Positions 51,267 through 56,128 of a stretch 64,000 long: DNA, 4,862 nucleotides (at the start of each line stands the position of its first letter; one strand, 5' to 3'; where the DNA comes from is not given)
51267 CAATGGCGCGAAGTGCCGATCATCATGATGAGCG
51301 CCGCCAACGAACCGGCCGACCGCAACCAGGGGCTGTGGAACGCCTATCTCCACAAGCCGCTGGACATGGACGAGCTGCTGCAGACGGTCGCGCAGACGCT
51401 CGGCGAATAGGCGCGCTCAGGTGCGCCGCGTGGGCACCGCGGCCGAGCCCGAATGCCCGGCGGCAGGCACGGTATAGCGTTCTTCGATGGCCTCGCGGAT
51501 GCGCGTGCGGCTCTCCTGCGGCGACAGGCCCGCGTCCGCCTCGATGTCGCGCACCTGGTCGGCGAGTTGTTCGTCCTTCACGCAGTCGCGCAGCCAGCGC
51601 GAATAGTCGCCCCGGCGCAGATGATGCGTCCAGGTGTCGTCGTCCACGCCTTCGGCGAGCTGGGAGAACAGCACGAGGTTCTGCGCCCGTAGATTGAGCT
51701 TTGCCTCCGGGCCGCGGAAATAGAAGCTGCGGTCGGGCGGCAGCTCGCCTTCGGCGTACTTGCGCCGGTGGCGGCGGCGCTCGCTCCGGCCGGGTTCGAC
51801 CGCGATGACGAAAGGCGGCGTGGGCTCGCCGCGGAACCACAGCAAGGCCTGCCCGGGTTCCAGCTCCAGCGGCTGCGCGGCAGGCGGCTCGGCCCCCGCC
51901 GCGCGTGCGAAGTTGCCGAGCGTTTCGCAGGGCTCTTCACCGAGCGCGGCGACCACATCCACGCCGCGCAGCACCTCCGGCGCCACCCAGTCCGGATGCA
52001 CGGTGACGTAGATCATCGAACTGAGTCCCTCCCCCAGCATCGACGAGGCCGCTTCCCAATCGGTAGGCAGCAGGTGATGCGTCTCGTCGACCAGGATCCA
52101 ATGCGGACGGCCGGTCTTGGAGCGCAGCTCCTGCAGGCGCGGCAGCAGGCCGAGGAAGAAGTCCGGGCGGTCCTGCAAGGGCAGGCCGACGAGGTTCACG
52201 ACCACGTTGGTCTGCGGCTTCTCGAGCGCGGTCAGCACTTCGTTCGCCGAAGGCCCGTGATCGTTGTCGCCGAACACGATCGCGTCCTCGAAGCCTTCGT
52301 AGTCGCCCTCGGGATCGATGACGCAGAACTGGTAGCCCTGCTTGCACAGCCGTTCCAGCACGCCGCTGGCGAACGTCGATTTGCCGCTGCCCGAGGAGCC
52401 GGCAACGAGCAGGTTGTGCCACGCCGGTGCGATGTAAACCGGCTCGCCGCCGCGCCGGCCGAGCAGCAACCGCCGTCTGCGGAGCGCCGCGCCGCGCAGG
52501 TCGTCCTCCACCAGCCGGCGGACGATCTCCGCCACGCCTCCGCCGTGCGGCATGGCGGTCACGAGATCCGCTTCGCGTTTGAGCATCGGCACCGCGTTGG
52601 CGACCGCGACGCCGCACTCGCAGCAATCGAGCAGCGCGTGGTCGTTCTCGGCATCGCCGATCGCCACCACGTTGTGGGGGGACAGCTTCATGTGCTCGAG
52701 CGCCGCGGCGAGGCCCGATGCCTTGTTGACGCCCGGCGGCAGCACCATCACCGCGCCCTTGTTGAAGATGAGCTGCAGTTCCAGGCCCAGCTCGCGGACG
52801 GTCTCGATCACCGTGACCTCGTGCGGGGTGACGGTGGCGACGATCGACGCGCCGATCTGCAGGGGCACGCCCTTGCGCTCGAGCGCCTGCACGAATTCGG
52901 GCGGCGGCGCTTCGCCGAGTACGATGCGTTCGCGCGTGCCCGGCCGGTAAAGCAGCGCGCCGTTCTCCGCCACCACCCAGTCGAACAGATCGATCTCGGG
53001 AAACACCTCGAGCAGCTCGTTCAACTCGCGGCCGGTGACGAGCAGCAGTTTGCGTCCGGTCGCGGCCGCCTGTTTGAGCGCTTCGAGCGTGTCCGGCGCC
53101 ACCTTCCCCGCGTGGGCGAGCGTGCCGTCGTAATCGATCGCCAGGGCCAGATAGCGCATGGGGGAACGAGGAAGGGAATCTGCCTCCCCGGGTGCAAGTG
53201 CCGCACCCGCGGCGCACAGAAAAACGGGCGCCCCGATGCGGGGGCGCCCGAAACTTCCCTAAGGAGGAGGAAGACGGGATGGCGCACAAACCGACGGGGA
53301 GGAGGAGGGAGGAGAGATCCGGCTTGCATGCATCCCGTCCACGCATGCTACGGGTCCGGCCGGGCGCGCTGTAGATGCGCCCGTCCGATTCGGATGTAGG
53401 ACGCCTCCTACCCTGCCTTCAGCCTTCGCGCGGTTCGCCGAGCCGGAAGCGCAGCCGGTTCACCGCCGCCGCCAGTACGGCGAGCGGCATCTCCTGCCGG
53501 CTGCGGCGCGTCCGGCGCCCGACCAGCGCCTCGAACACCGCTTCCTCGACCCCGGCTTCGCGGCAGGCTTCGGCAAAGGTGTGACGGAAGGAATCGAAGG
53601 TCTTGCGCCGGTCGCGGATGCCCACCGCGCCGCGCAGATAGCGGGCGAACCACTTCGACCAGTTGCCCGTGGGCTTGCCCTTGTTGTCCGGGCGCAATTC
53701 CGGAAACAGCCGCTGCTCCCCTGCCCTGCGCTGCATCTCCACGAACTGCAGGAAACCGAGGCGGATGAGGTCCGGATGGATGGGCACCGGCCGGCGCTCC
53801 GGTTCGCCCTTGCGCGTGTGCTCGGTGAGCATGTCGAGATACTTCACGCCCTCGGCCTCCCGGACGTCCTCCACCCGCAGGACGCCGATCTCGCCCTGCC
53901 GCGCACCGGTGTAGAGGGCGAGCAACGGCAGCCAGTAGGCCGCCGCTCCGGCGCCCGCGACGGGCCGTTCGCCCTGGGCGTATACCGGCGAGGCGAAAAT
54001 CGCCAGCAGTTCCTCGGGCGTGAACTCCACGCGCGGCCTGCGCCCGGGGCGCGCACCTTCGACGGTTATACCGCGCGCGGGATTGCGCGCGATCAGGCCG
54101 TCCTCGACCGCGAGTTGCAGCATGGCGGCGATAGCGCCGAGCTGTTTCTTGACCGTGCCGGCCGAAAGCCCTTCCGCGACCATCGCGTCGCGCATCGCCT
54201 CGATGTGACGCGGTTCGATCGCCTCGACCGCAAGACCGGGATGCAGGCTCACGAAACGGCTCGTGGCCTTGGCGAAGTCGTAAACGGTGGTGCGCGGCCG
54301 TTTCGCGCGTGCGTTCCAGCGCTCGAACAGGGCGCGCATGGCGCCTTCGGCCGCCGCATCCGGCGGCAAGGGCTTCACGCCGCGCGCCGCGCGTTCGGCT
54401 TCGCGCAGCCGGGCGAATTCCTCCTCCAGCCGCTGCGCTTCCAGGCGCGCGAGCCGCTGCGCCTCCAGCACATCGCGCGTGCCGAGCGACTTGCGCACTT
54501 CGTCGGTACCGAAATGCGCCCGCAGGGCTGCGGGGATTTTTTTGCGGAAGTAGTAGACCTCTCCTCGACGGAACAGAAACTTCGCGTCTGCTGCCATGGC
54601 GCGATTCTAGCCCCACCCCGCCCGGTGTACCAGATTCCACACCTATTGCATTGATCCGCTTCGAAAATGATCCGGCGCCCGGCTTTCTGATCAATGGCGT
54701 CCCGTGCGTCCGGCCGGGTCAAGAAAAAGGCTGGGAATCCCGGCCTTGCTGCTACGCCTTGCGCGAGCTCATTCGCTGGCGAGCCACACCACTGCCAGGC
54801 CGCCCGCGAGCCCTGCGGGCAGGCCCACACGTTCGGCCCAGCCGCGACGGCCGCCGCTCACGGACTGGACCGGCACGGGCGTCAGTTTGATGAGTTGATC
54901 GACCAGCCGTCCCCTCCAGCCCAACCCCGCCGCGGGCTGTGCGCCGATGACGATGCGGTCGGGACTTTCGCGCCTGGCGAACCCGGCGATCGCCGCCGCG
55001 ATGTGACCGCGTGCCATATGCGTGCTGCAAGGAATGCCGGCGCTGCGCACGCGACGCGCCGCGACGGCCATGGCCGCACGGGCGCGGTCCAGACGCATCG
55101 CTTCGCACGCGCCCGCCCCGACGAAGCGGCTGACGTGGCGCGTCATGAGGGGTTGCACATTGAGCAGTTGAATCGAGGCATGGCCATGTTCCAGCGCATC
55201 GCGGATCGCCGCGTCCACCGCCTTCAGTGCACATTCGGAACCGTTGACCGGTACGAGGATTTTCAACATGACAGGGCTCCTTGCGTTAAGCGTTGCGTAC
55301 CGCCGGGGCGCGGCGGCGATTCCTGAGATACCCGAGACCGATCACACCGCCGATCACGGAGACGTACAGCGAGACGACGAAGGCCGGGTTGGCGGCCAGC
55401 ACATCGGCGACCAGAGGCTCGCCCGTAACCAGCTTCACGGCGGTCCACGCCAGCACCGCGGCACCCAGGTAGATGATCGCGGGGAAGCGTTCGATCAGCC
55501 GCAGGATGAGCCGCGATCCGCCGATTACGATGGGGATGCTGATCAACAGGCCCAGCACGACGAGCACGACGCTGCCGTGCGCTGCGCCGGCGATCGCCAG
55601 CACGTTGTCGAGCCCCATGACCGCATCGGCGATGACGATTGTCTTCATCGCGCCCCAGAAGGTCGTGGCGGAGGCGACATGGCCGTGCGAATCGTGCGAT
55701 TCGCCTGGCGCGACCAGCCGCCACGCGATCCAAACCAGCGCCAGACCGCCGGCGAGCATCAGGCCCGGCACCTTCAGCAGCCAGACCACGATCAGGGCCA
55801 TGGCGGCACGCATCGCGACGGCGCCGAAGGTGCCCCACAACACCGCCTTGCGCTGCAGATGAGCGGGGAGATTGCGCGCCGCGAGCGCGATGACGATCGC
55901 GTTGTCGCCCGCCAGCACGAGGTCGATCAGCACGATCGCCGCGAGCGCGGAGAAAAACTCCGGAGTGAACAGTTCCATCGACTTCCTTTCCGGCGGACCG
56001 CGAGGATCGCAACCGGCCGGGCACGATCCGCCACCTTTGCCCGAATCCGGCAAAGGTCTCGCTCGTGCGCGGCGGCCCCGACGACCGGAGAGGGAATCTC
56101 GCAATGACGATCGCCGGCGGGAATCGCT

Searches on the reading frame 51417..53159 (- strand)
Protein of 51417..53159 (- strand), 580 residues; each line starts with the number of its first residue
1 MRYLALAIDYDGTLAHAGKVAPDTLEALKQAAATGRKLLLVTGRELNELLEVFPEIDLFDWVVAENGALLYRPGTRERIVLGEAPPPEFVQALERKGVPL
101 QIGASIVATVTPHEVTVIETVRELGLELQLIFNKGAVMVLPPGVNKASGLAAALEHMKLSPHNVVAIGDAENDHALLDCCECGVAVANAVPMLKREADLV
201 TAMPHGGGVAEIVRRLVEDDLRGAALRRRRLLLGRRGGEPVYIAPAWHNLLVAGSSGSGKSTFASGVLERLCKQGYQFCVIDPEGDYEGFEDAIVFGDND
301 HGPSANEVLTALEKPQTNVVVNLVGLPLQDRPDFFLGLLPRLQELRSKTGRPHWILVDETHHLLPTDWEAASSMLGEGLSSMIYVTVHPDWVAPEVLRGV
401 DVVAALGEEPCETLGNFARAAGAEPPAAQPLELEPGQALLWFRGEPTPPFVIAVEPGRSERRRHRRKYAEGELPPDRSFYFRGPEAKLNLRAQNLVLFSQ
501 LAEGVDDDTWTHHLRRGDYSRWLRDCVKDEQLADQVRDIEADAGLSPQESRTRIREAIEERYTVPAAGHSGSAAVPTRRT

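Call 8: search_protein_families(library=pfam, proteins=[window:51417-53159:-])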
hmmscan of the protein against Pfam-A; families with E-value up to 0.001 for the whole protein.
window:51417-53159:- (580 aa): 6 families
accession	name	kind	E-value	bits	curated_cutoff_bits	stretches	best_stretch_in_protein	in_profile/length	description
PF08282.18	Hydrolase_3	-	3.5e-30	106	20.9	2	134-212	176-254/255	haloacid dehalogenase-like hydrolase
PF05116.19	S6PP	-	1.1e-11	45.3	20.3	1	118-192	137-212/247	Sucrose-6F-phosphate phosphohydrolase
PF00702.32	Hydrolase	-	7.1e-08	33.5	26.4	1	5-173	3-183/191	haloacid dehalogenase-like hydrolase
PF01935.23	DUF87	-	2.7e-07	31.3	23.2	1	250-310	26-80/220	Helicase HerA, central domain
PF13191.12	AAA_16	-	4.9e-05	24.3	32.6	1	248-377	25-158/167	AAA ATPase domain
PF13401.12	AAA_22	-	0.00021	22.1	27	1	250-374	8-107/130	AAA domain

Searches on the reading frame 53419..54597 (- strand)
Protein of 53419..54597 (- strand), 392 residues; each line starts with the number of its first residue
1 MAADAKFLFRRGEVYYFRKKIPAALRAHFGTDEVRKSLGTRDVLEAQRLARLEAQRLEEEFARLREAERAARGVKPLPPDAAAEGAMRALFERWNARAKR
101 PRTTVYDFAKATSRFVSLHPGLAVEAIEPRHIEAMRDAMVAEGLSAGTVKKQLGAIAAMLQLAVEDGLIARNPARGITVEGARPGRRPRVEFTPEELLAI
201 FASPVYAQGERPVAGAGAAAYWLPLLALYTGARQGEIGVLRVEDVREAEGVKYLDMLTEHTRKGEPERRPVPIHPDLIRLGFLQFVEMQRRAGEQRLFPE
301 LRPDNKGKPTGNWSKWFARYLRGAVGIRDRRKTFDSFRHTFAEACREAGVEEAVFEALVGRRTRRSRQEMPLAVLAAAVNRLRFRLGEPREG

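Call 8: search_protein_families(library=pfam, proteins=[window:53419-54597:-])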
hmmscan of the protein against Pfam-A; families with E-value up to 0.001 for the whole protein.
window:53419-54597:- (392 aa): 3 families
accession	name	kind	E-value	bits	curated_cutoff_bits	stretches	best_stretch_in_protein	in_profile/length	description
PF20172.3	DUF6538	-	1.3e-21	76.5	27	1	8-65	2-59/60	Domain of unknown function (DUF6538)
PF00589.27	Phage_integrase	-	0.00028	21.1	27.1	1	224-360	28-155/172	Phage integrase family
PF13102.12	Phage_int_SAM_5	-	0.00033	21.4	22.3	0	110-173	30-92/98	Phage integrase SAM-like domain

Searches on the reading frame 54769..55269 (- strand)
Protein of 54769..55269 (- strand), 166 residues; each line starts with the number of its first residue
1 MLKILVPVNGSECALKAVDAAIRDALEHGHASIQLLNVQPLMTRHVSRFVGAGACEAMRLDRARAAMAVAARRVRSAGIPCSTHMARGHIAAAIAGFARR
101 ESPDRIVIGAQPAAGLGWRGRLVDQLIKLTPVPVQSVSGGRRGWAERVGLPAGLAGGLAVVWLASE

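Call 8: search_protein_families(library=pfam, proteins=[window:54769-55269:-])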
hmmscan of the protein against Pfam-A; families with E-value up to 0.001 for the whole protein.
window:54769-55269:- (166 aa): 1 family
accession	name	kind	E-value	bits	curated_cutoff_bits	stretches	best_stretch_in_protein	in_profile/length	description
PF00582.32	Usp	-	8.8e-13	49.4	24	1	3-134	4-137/141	Universal stress protein family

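Call 40: search_protein_families(library=ncbifam, proteins=[window:54769-55269:-], max_evalue=0.00001)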
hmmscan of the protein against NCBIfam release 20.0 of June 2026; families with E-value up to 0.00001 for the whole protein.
window:54769-55269:- (166 aa): 0 families

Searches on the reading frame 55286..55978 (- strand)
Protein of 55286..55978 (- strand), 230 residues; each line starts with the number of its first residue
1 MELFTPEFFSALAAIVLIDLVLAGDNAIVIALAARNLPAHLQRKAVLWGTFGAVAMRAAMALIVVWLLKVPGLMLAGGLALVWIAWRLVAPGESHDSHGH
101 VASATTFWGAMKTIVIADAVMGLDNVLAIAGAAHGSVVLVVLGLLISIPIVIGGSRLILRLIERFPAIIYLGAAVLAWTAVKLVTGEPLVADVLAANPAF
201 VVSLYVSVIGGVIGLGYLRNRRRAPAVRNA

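Call 8: search_protein_families(library=pfam, proteins=[window:55286-55978:-])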
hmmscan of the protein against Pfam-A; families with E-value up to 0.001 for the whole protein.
window:55286-55978:- (230 aa): 1 family
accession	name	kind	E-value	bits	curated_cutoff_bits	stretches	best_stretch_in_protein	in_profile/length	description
PF03741.22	TerC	-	1.3e-48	165.5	27.8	1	14-185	2-176/178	Integral membrane protein TerC family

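Call 40: search_protein_families(library=ncbifam, proteins=[window:55286-55978:-], max_evalue=0.00001)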
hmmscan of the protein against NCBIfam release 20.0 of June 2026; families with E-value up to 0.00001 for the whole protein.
window:55286-55978:- (230 aa): 3 families
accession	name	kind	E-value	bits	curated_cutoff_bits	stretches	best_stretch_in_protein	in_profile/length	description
TIGR03717.1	R_switched_YjbE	subfamily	7.1e-66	221.3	134.8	1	12-186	2-175/176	YjbE family putative metal transport protein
TIGR03716.1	R_switched_YkoY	subfamily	1.3e-24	87.1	138.5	1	12-217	2-214/220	integral membrane protein, YkoY family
TIGR03718.1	R_switched_Alx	subfamily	1e-07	31.7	246.4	1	14-122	68-176/303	TerC/Alx family metal homeostasis membrane protein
